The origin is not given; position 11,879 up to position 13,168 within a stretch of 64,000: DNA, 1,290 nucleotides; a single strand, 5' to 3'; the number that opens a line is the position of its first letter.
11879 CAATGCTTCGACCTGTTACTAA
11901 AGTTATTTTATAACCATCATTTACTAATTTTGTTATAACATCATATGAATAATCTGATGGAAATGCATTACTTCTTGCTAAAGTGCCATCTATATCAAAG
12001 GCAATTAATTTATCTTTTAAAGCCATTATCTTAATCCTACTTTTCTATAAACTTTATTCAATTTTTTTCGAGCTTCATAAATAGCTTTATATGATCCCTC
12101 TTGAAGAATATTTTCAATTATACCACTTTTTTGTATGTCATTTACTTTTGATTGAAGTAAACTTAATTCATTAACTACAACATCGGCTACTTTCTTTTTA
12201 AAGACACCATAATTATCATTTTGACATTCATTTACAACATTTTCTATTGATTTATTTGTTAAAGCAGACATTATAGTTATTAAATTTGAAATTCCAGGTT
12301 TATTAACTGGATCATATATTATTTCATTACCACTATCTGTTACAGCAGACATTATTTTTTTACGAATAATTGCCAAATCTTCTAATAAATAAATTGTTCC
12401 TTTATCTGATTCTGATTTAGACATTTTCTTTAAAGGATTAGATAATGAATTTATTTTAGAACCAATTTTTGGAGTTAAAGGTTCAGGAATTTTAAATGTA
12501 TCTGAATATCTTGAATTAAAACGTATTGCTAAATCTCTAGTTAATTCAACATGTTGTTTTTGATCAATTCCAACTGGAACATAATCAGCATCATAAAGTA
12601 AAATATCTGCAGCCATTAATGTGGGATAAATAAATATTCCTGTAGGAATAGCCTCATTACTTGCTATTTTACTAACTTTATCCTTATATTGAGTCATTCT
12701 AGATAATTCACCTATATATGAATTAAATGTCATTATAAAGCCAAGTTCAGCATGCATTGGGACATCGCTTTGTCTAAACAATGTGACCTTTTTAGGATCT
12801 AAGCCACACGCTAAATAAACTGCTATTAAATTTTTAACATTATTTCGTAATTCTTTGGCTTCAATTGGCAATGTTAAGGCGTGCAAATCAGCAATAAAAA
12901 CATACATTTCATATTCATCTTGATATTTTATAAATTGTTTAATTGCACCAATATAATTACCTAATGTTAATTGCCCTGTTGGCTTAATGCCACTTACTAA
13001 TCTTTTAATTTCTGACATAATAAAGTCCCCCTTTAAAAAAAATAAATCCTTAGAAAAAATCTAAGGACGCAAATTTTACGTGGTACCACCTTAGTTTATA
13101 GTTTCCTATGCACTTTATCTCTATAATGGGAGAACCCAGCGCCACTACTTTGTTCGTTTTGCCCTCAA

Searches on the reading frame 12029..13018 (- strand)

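Call 83: search_protein_families(library=pfam, proteins=[window:12029-13018:-], max_evalue=0.00001)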
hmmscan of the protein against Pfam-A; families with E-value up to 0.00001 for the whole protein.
window:12029-13018:- (330 aa): 1 family
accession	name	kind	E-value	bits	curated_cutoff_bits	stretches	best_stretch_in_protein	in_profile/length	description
PF00579.31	tRNA-synt_1b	-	1.5e-73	248.1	21.1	1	6-284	7-290/292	tRNA synthetases class I (W and Y)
